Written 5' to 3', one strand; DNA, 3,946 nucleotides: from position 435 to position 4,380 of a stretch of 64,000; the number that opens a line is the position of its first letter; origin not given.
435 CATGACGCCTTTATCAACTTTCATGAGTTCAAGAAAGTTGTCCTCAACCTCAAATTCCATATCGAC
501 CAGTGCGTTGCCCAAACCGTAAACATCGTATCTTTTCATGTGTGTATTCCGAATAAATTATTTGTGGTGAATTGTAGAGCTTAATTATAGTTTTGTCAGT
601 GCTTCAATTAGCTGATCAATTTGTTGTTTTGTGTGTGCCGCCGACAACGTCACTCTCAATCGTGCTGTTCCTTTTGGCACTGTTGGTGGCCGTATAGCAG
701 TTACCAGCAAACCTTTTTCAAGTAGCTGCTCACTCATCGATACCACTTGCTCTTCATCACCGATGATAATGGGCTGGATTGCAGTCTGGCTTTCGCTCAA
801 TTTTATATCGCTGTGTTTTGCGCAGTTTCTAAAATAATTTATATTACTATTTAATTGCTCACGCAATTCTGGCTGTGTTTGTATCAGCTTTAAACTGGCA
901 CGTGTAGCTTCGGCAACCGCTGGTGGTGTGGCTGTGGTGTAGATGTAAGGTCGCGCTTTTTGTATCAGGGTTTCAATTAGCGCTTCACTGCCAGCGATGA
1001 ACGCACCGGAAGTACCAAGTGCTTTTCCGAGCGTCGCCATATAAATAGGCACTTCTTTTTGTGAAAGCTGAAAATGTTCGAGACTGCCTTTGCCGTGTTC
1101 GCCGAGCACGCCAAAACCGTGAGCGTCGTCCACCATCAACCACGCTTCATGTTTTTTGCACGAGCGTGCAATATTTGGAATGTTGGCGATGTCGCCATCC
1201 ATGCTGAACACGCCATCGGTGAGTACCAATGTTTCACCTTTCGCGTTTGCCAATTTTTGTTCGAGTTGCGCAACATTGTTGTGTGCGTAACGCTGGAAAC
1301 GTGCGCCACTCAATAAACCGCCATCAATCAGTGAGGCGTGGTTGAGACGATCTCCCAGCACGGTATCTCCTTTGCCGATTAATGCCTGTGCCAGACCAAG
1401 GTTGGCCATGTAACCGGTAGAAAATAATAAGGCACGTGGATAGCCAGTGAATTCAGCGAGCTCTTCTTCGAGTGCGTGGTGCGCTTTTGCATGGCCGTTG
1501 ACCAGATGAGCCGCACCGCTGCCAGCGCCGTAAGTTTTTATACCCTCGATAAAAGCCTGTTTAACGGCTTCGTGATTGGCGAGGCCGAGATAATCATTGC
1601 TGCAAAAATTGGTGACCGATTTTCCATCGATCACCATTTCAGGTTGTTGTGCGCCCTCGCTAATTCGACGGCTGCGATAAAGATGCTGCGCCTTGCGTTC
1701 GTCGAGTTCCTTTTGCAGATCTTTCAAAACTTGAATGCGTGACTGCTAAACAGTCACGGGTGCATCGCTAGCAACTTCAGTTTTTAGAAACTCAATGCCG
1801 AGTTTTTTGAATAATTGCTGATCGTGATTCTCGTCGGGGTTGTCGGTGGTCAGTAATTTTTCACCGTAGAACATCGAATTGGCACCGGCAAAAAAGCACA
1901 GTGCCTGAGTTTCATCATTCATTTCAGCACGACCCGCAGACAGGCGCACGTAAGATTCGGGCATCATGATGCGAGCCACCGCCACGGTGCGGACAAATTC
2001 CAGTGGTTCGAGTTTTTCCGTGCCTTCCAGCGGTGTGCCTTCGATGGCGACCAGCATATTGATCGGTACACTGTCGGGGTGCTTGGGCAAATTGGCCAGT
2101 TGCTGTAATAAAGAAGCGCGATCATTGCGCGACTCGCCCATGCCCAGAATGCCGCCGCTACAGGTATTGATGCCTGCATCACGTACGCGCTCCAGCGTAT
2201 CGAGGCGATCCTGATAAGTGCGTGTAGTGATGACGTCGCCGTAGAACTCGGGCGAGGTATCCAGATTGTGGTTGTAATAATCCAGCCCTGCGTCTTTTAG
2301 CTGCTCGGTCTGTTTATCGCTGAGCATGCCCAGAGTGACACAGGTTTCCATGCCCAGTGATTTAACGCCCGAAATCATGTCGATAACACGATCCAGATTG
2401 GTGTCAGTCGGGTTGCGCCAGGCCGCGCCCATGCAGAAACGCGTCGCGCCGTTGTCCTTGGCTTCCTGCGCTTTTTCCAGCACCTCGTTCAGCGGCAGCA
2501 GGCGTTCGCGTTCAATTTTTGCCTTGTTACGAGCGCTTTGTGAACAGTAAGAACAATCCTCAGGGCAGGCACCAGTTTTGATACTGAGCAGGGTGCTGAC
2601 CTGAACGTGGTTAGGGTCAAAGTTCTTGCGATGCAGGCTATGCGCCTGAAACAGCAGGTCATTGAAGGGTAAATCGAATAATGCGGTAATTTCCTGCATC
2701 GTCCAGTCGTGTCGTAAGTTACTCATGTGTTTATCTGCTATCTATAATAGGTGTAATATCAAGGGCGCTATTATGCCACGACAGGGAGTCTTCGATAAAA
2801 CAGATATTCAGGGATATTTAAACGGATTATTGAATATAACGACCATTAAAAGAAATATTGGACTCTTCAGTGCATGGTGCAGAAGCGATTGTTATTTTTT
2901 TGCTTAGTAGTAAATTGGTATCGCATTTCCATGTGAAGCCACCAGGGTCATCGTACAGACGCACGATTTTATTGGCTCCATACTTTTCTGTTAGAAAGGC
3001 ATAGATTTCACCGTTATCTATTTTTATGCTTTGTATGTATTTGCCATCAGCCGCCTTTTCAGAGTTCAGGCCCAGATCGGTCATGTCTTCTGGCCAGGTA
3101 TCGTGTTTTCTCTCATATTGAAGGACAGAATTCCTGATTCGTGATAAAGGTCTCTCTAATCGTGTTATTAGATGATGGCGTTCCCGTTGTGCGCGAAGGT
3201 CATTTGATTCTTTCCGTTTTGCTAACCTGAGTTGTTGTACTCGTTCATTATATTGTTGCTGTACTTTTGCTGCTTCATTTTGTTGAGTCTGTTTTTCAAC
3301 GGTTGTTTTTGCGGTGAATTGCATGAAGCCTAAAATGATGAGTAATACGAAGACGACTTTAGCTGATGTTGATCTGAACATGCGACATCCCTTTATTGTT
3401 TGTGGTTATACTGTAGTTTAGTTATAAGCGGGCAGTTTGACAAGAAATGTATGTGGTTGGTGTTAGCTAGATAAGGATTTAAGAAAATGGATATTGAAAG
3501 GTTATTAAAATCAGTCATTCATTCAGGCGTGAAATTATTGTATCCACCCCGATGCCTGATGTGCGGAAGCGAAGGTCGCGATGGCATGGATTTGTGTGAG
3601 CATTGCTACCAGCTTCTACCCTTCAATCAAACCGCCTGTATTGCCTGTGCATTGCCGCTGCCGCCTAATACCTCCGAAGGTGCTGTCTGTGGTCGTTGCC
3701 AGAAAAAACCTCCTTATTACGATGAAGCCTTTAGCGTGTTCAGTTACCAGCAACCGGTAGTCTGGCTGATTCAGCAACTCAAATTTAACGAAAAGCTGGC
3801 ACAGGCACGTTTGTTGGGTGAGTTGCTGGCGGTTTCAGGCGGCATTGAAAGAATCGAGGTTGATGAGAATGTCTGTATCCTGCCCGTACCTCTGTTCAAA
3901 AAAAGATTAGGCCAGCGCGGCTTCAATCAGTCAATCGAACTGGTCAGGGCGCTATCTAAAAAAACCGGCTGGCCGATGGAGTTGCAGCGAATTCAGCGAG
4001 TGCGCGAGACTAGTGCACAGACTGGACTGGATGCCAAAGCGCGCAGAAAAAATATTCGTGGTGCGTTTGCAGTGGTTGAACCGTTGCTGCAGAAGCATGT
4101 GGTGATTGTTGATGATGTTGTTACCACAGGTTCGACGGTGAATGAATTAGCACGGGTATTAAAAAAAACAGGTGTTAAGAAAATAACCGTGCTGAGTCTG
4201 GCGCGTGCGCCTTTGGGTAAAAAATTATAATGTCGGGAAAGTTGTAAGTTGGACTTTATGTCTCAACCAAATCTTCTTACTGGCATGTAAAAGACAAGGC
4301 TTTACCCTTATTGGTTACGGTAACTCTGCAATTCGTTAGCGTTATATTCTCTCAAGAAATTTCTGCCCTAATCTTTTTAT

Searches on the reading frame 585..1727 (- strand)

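Call 75: search_protein_families(library=pfam, proteins=[window:585-1727:-], max_evalue=0.00001)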
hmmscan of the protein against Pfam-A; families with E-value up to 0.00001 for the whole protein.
window:585-1727:- (380 aa): 2 families
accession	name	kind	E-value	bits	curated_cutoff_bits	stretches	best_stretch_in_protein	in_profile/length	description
PF00155.27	Aminotran_1_2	-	1.8e-60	205.5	19.7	1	37-377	2-361/361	Aminotransferase class I and II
PF01212.27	Beta_elim_lyase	-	6.6e-06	26.1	27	0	76-208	27-176/288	Beta-eliminating lyase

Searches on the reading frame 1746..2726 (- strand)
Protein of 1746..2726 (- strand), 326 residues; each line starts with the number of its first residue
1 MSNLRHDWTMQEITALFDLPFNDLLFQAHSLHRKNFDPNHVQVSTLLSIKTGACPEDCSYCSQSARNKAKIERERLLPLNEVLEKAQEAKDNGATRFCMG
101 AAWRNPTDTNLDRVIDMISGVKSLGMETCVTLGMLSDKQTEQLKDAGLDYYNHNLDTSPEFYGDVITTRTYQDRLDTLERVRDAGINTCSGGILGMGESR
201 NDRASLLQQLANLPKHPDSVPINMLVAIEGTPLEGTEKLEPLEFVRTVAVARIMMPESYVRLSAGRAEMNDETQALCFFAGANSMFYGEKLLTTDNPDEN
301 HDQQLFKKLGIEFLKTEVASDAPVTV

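Call 75: search_protein_families(library=pfam, proteins=[window:1746-2726:-], max_evalue=0.00001)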
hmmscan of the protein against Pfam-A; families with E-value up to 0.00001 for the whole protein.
window:1746-2726:- (326 aa): 2 families
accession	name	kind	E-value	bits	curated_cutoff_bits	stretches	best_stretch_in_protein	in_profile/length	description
PF06968.18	BATS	-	4.5e-30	104.1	22.2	1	221-312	1-88/88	Biotin and Thiamin Synthesis associated domain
PF04055.27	Radical_SAM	-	1.1e-24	87.9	29.5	1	50-209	3-165/166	Radical SAM superfamily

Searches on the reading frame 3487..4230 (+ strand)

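Call 66: search_protein_families(library=pfam, proteins=[window:3487-4230:+], max_evalue=0.00001)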
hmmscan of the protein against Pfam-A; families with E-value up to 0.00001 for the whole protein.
window:3487-4230:+ (247 aa): 2 families
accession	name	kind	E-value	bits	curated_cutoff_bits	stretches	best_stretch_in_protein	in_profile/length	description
PF18912.6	DZR_2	-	2.6e-12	46.8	27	1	15-72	2-56/56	Double zinc ribbon domain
PF00156.33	Pribosyltran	-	4.5e-09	36.3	26.3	1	188-242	79-127/158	Phosphoribosyl transferase domain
